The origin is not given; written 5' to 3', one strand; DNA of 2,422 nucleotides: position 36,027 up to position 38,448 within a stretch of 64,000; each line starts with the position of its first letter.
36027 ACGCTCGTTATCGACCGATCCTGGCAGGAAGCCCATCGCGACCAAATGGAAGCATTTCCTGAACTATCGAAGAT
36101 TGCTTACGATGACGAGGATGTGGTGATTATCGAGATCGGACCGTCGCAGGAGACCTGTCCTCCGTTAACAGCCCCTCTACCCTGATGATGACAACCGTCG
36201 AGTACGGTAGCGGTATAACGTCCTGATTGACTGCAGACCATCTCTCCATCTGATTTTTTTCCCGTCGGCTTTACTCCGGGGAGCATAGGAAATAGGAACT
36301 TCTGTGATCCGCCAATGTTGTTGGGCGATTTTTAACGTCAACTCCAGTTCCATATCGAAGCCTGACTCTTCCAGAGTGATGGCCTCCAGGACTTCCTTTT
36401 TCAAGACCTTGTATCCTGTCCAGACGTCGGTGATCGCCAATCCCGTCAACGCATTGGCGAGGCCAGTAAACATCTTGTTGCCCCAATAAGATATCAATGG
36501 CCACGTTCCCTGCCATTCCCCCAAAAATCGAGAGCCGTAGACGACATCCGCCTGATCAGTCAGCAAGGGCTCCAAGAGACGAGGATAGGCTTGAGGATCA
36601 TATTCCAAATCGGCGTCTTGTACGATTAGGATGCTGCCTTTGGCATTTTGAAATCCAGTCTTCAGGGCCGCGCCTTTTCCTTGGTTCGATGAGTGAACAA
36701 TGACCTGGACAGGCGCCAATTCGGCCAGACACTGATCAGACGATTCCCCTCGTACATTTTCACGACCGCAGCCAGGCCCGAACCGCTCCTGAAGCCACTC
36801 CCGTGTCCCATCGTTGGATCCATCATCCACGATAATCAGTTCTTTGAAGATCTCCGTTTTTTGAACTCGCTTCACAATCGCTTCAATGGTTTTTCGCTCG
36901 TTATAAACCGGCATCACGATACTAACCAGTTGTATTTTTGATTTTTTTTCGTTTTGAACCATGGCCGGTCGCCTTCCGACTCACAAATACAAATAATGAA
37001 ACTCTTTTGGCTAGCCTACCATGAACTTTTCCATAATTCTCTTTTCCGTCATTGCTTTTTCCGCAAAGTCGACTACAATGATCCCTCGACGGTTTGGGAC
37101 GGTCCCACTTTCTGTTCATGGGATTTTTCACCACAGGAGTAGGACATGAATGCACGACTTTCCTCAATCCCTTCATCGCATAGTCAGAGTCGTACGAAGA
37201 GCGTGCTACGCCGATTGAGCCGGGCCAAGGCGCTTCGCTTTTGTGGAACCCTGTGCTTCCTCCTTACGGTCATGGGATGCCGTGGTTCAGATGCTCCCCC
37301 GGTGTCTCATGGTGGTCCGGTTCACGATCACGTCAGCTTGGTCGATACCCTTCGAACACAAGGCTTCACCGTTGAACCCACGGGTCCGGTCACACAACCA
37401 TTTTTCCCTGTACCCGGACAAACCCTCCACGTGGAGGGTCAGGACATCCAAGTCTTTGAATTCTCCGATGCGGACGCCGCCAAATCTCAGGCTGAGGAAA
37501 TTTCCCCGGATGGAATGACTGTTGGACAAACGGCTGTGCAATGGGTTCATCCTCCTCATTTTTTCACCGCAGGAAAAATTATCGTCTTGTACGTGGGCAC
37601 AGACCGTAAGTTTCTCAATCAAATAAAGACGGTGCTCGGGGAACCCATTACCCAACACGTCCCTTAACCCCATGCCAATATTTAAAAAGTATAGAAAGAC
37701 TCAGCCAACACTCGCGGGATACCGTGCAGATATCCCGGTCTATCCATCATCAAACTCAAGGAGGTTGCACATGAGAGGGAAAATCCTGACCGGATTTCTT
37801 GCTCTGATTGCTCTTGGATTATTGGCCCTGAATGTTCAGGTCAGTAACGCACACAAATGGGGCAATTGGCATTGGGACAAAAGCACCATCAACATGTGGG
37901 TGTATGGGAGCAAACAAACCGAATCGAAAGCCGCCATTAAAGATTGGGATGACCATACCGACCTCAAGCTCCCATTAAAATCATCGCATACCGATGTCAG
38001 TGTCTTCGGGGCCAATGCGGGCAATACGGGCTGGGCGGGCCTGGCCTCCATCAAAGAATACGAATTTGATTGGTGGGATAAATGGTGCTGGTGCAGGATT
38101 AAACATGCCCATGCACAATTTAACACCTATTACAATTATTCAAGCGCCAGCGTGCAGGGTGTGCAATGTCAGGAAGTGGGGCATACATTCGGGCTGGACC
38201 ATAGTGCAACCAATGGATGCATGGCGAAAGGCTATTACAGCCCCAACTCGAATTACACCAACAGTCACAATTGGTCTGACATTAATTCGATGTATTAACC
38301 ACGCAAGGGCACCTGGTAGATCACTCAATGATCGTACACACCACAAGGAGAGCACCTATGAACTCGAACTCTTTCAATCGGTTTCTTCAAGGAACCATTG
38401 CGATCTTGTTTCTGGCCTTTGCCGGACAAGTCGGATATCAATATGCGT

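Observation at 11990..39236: Recurrent [S/P/R]-R-G-[I/L/V/F] linear motif, at the module boundary and before acidic C-terminal tails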

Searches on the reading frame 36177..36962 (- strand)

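Call 42: search_protein_families(library=pfam, max_evalue=0.01, proteins=[window:36177-36962:-])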
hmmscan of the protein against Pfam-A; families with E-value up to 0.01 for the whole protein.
window:36177-36962:- (261 aa): 4 families
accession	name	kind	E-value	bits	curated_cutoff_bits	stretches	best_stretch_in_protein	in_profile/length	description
PF00535.33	Glycos_transf_2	-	2.2e-32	112.7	23.3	1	14-195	1-167/168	Glycosyl transferase family 2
PF13641.12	Glyco_tranf_2_3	-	0.00072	20.1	27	1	85-154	60-131/230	Glycosyltransferase like family 2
PF13704.12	Glyco_tranf_2_4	-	0.0016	19.3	27.5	1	21-60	2-40/98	Glycosyl transferase family 2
PF13506.12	Glyco_transf_21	-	0.0062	16.5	21.7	0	96-174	18-98/174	Glycosyl transferase family 21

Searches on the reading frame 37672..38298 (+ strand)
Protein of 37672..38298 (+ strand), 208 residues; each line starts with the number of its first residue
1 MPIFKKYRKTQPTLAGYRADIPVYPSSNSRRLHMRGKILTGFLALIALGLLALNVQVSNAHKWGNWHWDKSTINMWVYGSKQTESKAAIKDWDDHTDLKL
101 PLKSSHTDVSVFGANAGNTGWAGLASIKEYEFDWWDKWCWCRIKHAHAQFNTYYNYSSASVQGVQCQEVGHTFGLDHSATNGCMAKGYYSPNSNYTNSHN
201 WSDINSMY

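Call 7: search_protein_families(library=pfam, max_evalue=0.01, proteins=[window:37672-38298:+])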
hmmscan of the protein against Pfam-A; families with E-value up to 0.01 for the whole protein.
window:37672-38298:+ (208 aa): 3 families
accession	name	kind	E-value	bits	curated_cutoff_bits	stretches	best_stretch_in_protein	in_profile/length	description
PF00413.30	Peptidase_M10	-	4e-05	24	24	1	62-206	84-153/159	Matrixin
PF12044.14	Metallopep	-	0.0003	20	27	1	159-198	312-350/427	Putative peptidase family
PF10462.15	Peptidase_M66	-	0.0044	16.5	20.6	0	160-192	191-224/306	Peptidase M66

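Call 9: search_protein_families(library=ncbifam, max_evalue=0.1, proteins=[window:37672-38298:+])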
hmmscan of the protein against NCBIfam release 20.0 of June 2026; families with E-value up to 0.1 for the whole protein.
window:37672-38298:+ (208 aa): 1 family
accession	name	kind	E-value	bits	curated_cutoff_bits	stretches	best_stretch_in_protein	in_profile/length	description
NF033823.0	archmetzin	subfamily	0.036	14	145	1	165-185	126-146/170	archaemetzincin family Zn-dependent metalloprotease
